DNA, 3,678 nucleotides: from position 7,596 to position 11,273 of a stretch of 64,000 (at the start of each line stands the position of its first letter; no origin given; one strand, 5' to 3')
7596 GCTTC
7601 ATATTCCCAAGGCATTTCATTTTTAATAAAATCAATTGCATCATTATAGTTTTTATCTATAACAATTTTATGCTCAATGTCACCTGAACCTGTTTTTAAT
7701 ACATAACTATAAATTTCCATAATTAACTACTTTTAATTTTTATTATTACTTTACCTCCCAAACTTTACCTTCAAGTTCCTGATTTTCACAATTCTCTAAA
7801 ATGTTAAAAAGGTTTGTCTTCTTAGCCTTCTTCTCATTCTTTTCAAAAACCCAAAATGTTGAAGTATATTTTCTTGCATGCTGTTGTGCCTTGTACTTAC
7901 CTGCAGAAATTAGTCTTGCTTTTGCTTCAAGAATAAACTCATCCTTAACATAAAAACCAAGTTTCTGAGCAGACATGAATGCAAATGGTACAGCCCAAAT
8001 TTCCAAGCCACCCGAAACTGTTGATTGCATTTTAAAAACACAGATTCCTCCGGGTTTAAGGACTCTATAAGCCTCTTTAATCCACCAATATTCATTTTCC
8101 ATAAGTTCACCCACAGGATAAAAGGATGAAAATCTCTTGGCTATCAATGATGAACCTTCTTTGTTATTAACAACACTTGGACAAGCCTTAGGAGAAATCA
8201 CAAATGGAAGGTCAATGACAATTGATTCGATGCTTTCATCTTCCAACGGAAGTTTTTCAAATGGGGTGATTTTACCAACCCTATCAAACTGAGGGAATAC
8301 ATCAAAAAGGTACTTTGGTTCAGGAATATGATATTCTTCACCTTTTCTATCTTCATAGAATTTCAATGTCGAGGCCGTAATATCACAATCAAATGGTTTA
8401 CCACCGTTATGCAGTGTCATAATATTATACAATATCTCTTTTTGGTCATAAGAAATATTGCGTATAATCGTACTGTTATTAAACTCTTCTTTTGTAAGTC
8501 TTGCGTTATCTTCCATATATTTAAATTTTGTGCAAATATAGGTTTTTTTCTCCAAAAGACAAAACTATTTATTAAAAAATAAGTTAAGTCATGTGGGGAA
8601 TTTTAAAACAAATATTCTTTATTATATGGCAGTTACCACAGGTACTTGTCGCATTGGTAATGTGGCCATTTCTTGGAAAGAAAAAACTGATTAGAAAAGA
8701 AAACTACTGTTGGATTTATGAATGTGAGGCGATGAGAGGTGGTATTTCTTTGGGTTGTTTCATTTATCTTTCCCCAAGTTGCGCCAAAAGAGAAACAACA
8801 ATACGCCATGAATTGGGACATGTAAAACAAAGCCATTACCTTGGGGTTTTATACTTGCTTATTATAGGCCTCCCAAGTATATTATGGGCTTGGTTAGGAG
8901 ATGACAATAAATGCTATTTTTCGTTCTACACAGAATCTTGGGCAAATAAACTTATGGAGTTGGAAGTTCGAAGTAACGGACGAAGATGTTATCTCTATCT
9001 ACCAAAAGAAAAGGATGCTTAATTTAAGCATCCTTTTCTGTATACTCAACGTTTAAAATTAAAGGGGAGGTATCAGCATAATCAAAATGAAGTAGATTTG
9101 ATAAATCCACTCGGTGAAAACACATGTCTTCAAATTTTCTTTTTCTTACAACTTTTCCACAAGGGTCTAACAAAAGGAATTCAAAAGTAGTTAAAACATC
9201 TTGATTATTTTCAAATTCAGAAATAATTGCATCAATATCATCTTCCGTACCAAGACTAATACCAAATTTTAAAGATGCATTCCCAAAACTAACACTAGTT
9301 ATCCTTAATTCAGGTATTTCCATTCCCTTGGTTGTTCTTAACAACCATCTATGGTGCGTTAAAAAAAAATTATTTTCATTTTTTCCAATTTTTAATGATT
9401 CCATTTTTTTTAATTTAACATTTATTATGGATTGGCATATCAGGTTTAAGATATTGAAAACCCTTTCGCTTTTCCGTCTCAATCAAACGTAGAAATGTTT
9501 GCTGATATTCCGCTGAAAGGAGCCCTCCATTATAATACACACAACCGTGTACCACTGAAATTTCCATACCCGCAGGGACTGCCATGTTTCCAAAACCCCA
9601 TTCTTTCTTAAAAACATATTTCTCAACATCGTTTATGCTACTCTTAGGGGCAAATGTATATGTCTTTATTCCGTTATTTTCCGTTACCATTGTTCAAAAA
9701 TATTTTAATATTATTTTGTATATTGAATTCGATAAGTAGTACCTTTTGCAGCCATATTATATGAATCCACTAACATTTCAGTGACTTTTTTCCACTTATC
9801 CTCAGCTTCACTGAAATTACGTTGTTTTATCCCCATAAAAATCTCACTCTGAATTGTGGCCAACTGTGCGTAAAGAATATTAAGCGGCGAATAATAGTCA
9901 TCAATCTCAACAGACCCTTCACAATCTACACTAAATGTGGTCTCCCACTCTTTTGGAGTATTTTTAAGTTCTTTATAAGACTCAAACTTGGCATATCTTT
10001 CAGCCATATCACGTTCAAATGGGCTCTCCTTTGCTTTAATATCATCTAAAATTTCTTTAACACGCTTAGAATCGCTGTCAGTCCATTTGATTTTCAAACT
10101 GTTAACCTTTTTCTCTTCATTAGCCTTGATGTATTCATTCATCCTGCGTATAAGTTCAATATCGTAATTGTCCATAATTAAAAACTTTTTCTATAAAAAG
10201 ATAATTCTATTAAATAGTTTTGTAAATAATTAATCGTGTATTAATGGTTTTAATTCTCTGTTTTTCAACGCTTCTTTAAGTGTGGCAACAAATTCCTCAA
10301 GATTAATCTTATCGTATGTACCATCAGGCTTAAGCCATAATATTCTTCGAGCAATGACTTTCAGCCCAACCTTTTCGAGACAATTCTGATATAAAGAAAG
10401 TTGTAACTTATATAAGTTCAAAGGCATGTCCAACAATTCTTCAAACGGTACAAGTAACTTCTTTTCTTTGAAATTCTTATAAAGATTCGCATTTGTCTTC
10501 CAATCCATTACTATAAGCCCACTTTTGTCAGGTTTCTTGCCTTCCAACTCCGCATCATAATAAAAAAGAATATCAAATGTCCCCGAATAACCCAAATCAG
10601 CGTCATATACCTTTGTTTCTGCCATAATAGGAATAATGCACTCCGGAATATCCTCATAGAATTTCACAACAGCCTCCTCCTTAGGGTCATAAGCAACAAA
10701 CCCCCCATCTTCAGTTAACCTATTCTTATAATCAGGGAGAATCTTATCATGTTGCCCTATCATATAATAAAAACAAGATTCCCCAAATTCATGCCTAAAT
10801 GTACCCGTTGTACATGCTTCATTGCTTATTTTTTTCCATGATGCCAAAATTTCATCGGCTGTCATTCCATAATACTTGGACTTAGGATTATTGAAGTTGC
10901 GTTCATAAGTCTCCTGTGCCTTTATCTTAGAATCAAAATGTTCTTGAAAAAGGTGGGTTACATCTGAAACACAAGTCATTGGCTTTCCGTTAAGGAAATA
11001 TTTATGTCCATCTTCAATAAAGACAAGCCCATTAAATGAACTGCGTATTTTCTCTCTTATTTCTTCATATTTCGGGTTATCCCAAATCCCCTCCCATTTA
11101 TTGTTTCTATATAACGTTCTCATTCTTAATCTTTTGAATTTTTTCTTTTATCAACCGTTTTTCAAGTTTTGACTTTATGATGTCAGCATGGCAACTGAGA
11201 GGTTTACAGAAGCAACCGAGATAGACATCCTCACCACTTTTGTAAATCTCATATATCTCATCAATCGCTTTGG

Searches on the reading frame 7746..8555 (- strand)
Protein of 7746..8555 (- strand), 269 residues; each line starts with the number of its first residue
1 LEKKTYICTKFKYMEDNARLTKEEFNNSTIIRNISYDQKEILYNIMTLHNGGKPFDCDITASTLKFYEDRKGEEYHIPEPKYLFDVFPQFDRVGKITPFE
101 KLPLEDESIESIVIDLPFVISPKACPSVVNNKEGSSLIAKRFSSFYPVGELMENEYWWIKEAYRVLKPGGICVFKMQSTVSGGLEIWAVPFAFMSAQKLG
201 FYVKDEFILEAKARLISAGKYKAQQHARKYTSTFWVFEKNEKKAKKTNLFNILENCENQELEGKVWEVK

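Call 18: search_protein_families(library=phrogs, proteins=[window:7746-8555:-], max_evalue=0.001)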
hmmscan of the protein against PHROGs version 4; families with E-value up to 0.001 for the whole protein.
window:7746-8555:- (269 aa): 2 families
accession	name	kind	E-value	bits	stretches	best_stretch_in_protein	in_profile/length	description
phrog_24333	-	other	4.5e-35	122.2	1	21-246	23-233/238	DNA methyltransferase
phrog_67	-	other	6.7e-05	23.1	1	104-186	138-217/743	DNA methyltransferase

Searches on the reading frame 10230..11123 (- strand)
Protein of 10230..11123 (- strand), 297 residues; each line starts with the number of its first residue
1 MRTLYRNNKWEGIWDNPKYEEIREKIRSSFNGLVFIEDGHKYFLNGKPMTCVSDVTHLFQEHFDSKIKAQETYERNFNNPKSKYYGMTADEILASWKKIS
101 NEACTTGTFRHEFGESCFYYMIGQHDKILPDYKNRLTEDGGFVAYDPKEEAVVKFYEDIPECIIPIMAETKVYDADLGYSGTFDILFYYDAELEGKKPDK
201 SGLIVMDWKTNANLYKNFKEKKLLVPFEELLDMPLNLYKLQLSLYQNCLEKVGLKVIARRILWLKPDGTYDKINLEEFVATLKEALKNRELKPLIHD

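Call 18: search_protein_families(library=phrogs, proteins=[window:10230-11123:-], max_evalue=0.001)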
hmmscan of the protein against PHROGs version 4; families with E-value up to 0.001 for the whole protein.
window:10230-11123:- (297 aa): 1 family
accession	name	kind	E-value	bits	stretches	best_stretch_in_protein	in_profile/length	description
phrog_298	-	DNA, RNA and nucleotide metabolism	5.6e-26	92.6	1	25-291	41-255/293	exonuclease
